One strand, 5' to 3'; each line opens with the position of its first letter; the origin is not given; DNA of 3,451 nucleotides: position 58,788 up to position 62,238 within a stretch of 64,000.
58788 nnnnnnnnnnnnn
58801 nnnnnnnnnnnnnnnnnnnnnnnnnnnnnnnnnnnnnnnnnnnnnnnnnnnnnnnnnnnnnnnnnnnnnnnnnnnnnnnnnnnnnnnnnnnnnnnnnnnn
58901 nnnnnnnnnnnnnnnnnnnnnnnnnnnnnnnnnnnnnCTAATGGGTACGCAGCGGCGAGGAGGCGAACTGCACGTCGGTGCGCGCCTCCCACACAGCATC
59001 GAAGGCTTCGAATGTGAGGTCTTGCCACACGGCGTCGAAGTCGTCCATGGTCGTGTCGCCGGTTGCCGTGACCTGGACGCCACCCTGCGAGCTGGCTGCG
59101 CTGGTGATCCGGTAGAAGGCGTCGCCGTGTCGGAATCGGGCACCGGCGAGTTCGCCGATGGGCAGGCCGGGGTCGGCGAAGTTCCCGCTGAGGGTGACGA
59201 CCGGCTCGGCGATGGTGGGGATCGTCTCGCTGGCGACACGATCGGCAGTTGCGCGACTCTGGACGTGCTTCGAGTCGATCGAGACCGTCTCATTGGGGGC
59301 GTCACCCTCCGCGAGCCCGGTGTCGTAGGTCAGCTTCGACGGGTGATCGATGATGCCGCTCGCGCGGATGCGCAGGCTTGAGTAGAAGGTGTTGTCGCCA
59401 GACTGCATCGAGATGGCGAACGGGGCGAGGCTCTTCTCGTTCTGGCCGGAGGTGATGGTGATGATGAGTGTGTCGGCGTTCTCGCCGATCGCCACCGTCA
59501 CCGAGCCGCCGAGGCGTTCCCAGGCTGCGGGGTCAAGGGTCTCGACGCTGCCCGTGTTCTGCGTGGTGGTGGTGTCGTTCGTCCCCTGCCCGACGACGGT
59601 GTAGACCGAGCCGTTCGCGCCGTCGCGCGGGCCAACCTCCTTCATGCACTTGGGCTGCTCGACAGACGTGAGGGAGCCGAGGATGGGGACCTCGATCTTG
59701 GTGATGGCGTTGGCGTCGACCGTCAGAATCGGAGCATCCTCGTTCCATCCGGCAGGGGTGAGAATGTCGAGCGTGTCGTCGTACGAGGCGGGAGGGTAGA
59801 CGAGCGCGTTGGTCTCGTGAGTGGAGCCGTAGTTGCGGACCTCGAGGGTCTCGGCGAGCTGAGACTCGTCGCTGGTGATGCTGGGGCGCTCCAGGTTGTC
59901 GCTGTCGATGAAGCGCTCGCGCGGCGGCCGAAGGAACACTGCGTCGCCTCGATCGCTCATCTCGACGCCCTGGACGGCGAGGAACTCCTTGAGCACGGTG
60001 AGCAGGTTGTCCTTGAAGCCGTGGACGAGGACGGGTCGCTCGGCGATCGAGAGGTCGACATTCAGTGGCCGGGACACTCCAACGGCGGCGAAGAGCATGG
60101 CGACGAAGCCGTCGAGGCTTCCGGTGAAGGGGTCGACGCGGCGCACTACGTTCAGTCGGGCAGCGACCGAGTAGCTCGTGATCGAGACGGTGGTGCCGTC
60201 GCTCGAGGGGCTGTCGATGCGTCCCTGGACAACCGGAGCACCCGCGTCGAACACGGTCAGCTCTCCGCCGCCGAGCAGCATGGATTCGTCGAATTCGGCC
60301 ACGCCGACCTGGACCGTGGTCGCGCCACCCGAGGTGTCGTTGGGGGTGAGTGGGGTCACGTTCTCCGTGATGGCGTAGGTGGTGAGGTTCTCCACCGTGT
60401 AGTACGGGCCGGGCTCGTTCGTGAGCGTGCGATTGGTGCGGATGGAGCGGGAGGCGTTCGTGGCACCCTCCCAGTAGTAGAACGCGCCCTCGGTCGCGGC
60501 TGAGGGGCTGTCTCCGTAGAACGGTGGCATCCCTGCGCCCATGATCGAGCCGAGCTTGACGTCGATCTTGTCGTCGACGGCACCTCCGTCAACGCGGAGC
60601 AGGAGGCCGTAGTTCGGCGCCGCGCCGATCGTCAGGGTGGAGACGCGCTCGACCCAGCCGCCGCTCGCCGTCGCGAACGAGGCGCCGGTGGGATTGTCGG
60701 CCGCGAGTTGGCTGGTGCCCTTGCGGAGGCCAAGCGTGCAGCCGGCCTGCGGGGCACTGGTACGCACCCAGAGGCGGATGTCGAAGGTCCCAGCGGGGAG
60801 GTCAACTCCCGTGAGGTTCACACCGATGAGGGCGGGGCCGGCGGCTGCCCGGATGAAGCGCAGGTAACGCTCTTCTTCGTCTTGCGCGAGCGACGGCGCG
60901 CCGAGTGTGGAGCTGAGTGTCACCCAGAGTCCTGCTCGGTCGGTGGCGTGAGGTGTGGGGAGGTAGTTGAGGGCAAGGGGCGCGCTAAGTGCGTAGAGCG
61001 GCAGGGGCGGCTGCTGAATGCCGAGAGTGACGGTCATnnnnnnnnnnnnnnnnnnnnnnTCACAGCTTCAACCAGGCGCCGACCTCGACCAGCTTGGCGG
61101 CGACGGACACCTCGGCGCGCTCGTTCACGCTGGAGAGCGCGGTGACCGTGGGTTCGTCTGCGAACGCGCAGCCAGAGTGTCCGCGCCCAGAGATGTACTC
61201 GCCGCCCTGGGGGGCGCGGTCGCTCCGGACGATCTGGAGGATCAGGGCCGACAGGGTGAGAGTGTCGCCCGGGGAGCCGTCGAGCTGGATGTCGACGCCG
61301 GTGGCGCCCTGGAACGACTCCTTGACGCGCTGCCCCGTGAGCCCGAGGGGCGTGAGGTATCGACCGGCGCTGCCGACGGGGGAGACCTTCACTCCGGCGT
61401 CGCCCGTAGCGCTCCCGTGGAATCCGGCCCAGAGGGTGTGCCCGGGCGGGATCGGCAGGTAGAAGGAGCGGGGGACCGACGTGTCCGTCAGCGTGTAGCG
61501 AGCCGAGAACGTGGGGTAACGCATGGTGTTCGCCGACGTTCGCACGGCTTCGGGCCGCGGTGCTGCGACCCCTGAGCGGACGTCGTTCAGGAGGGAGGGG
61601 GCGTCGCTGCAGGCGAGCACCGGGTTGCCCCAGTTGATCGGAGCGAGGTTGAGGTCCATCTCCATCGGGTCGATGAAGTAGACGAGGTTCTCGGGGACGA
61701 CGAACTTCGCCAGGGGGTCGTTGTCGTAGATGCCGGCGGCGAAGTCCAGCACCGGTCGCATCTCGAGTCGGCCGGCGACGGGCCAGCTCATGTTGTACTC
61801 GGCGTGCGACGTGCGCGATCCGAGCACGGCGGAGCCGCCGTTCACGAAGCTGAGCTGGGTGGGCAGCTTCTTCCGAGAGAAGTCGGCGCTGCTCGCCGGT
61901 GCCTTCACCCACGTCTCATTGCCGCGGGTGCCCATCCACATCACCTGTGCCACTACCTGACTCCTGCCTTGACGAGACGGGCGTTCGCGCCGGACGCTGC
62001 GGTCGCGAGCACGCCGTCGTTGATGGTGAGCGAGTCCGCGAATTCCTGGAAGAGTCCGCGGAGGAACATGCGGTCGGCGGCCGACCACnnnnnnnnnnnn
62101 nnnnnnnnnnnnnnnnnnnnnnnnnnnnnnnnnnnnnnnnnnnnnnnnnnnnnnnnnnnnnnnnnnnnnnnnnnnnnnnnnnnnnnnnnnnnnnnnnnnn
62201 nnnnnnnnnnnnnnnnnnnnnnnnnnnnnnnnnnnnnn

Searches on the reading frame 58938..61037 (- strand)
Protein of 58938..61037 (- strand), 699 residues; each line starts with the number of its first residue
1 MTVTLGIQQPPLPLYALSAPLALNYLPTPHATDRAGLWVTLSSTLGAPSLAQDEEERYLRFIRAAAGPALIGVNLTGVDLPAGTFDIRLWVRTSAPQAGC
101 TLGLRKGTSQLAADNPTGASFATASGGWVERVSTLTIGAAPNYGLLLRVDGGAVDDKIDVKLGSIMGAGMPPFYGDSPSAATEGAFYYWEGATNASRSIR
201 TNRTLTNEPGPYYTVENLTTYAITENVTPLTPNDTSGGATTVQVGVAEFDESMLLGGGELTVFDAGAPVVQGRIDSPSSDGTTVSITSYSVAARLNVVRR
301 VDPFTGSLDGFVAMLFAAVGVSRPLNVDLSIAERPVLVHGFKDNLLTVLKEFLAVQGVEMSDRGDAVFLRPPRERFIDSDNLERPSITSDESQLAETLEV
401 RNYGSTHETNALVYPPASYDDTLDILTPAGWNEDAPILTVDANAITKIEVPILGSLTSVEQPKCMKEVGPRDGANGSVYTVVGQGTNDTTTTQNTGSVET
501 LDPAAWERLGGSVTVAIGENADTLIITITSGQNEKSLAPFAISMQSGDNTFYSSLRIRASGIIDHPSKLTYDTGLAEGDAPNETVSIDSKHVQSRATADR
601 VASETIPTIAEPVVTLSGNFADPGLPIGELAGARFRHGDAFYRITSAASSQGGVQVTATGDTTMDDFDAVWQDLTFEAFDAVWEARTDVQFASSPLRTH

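Call 31: search_protein_families(library=phrogs, proteins=[window:58938-61037:-], max_evalue=0.001)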
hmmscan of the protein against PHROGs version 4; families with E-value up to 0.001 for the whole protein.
window:58938-61037:- (699 aa): 1 family
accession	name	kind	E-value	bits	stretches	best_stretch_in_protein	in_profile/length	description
phrog_14644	-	tail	7.1e-54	184.2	2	214-603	223-595/747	tail protein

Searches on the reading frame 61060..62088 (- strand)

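Call 31: search_protein_families(library=phrogs, proteins=[window:61060-62088:-], max_evalue=0.001)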
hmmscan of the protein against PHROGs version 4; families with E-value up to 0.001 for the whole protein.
window:61060-62088:- (342 aa): 2 families
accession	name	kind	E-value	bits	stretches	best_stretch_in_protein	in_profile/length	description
phrog_20280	-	tail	1.1e-50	173.5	2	49-237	4-184/340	minor tail protein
phrog_27130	-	tail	6.2e-06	25.8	1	48-236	3-181/709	tail protein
